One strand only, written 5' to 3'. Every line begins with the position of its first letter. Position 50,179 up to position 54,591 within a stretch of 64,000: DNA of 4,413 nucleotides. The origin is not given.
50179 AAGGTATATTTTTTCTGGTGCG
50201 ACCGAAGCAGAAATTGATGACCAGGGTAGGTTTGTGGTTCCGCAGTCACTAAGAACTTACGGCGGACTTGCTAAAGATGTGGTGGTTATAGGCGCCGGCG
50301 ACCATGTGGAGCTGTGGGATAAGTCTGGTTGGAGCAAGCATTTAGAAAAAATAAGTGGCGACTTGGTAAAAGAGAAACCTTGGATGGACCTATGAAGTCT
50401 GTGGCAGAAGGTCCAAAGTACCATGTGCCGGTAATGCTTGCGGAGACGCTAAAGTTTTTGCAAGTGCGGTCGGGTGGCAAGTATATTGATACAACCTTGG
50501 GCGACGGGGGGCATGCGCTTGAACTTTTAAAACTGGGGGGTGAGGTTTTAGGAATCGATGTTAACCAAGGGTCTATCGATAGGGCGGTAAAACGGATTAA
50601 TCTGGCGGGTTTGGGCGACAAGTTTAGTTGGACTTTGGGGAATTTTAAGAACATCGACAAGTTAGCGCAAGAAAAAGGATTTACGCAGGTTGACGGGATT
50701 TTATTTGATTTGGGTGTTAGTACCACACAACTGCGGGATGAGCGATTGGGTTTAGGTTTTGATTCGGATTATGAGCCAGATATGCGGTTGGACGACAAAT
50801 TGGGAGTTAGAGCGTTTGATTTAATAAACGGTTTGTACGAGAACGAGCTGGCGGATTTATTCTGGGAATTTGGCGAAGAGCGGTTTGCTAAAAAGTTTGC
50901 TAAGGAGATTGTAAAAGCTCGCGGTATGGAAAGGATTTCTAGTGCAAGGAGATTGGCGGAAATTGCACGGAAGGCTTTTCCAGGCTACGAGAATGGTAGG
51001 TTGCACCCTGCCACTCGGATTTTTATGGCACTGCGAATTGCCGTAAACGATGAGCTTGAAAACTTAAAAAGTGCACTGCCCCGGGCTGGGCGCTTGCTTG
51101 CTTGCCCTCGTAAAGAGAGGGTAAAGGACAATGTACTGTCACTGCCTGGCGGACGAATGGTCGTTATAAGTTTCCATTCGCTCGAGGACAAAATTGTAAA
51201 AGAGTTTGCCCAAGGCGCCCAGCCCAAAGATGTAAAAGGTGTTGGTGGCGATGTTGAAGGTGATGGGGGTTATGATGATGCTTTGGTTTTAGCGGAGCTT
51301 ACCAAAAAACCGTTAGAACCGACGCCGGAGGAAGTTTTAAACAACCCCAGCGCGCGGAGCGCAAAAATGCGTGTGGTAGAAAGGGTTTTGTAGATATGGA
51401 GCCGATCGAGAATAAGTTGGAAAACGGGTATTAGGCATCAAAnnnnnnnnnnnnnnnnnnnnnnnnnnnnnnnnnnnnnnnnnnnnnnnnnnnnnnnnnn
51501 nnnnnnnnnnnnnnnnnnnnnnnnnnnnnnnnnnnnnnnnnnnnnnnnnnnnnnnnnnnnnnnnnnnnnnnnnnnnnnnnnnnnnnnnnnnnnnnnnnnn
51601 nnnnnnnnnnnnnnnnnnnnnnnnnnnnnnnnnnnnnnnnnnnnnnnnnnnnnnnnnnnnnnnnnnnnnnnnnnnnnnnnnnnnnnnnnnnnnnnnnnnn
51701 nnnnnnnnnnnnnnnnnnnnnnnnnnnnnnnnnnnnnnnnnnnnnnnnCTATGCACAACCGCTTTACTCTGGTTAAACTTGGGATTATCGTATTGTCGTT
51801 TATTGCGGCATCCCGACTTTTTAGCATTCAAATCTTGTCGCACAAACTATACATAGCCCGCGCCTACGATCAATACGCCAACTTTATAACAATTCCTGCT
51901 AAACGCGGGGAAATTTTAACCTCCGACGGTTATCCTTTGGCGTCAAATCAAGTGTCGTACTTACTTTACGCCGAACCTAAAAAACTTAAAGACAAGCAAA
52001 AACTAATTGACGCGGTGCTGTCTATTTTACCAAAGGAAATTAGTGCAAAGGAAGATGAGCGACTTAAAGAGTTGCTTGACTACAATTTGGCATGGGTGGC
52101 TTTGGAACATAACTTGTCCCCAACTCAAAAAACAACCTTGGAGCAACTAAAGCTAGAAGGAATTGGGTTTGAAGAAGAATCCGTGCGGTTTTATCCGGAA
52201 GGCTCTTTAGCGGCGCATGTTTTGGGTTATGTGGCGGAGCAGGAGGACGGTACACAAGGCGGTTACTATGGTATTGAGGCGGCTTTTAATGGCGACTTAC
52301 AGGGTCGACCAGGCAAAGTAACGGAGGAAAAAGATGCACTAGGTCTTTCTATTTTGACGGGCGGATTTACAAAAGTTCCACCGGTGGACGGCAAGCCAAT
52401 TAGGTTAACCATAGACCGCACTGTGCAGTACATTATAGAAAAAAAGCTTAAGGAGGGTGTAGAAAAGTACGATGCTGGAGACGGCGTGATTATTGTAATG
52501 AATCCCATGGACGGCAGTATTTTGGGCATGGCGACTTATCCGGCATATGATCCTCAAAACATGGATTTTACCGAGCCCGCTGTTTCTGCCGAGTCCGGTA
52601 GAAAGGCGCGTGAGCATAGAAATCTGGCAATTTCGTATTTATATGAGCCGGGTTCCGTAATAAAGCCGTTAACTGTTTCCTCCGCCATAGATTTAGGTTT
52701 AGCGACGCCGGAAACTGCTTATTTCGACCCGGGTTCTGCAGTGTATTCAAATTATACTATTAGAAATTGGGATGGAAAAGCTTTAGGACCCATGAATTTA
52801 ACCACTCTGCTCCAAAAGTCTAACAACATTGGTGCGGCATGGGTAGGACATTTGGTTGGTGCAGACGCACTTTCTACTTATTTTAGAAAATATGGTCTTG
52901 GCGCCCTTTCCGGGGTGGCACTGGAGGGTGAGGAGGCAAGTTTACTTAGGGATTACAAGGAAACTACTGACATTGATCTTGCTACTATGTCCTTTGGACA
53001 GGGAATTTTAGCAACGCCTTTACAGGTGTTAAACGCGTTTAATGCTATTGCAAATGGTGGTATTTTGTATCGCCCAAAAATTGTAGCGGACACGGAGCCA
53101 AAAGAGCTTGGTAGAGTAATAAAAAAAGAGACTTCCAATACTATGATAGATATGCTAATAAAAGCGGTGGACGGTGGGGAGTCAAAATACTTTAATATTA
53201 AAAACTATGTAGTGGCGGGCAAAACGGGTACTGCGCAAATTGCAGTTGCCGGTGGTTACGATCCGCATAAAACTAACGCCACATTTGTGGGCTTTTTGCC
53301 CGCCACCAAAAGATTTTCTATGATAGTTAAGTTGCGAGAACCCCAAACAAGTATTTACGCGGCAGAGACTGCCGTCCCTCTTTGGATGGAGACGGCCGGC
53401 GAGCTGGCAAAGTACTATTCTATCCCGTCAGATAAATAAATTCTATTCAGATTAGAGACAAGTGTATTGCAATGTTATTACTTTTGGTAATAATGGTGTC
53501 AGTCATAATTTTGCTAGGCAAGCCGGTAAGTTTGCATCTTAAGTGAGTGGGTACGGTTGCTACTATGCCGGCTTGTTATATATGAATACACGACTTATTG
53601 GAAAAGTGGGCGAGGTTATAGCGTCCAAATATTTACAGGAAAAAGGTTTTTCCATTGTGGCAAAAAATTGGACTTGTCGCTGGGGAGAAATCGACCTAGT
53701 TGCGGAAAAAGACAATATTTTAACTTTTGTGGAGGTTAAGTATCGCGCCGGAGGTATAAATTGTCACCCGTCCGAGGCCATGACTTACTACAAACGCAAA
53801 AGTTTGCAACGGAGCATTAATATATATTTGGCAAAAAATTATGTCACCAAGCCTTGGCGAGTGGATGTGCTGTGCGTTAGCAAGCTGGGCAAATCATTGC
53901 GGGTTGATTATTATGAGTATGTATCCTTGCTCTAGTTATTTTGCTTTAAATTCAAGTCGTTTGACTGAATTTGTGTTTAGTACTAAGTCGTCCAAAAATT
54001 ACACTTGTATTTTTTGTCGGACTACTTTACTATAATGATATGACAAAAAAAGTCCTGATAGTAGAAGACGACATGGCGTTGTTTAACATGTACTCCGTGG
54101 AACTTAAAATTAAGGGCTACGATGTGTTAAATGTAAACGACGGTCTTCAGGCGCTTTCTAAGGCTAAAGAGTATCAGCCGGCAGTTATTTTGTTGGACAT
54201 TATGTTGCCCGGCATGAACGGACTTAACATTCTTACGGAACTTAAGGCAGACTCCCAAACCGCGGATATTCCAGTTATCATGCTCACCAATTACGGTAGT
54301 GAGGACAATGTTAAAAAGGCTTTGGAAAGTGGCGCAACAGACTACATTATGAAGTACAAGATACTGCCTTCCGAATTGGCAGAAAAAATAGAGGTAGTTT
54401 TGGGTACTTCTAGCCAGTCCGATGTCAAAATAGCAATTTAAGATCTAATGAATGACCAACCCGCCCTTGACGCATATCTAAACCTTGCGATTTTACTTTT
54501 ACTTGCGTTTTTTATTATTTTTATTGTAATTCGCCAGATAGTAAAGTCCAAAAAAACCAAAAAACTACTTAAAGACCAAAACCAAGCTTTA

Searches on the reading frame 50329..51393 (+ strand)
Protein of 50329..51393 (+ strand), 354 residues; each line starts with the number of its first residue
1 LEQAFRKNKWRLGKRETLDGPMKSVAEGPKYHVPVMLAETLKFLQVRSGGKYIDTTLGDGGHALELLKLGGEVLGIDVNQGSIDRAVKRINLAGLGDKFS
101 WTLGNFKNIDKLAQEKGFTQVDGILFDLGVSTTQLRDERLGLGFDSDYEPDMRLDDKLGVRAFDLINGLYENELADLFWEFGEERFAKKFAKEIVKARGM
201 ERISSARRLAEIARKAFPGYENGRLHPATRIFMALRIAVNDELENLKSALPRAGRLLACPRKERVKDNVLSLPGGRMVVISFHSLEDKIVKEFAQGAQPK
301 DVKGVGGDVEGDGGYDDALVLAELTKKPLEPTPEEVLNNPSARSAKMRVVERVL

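Call 94: search_protein_families(library=pfam, proteins=[window:50329-51393:+], max_evalue=0.00001)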
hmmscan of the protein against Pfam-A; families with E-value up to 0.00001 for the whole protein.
window:50329-51393:+ (354 aa): 1 family
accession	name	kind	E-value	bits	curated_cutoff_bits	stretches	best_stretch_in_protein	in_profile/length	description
PF01795.25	Methyltransf_5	-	1.1e-78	265.3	27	1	32-352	4-308/309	MraW methylase family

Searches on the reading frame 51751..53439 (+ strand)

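Call 94: search_protein_families(library=pfam, proteins=[window:51751-53439:+], max_evalue=0.00001)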
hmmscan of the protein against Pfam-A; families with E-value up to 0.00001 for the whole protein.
window:51751-53439:+ (562 aa): 2 families
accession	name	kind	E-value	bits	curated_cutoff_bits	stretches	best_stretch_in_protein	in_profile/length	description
PF00905.27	Transpeptidase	-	3.4e-61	207.5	22.1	1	245-536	1-289/299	Penicillin binding protein transpeptidase domain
PF03717.20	PBP_dimer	-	5.2e-26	92.6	24.4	1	48-198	2-173/180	Penicillin-binding Protein dimerisation domain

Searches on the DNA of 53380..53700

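Call 41: search_rna_families(source=window, start=53380, end=53700, threshold=evalue, max_evalue=10, show_alignments=2)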
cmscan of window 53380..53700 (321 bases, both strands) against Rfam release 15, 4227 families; matches with E-value up to 10: 2.
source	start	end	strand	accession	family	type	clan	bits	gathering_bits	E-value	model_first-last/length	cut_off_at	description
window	53450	53508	-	RF02292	TtnuCD16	Gene; snRNA; snoRNA; CD-box;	-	12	75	6.3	1-58/58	no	Tetrahymena snoRNA TtnuCD16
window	53389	53426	-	RF01905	HOTAIR_2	Gene; lncRNA;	-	9.8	60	7.6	1-69/69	no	HOTAIR conserved region 2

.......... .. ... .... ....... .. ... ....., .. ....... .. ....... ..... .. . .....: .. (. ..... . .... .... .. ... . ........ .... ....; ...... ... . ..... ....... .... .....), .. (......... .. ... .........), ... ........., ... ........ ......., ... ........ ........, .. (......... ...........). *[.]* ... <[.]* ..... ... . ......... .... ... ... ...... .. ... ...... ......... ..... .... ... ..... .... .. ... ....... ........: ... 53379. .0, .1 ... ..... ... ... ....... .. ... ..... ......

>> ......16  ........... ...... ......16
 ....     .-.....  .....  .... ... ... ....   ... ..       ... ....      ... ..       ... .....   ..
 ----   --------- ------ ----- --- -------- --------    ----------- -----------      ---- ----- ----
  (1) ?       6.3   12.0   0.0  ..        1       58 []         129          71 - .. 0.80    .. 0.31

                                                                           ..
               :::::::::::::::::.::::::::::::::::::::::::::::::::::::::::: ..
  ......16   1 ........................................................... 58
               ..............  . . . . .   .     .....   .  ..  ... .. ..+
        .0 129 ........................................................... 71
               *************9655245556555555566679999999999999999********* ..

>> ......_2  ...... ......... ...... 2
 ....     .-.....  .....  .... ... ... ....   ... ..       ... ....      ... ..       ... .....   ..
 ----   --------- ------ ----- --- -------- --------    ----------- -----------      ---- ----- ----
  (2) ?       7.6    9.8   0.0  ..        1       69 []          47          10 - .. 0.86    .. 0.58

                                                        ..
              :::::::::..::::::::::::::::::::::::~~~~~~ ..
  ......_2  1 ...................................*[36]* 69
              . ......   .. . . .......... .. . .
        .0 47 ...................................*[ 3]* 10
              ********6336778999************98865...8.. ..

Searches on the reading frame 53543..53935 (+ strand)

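Call 94: search_protein_families(library=pfam, proteins=[window:53543-53935:+], max_evalue=0.00001)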
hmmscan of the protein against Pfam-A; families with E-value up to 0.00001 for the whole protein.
window:53543-53935:+ (130 aa): 1 family
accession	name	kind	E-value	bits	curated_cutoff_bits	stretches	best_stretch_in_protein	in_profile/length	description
PF02021.23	UPF0102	-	2.3e-23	82.8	23.6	1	23-112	1-80/80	Uncharacterised protein family UPF0102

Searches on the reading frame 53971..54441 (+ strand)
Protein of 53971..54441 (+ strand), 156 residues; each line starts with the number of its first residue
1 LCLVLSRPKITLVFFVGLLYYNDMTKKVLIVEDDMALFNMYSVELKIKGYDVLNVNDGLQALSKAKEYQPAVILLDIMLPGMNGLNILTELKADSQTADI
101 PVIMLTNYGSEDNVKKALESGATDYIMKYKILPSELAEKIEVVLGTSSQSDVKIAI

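Call 94: search_protein_families(library=pfam, proteins=[window:53971-54441:+], max_evalue=0.00001)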
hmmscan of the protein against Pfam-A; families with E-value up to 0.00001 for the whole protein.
window:53971-54441:+ (156 aa): 1 family
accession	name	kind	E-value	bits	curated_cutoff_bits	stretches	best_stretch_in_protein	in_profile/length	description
PF00072.30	Response_reg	-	1.4e-24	86.8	30.2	1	28-140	1-110/111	Response regulator receiver domain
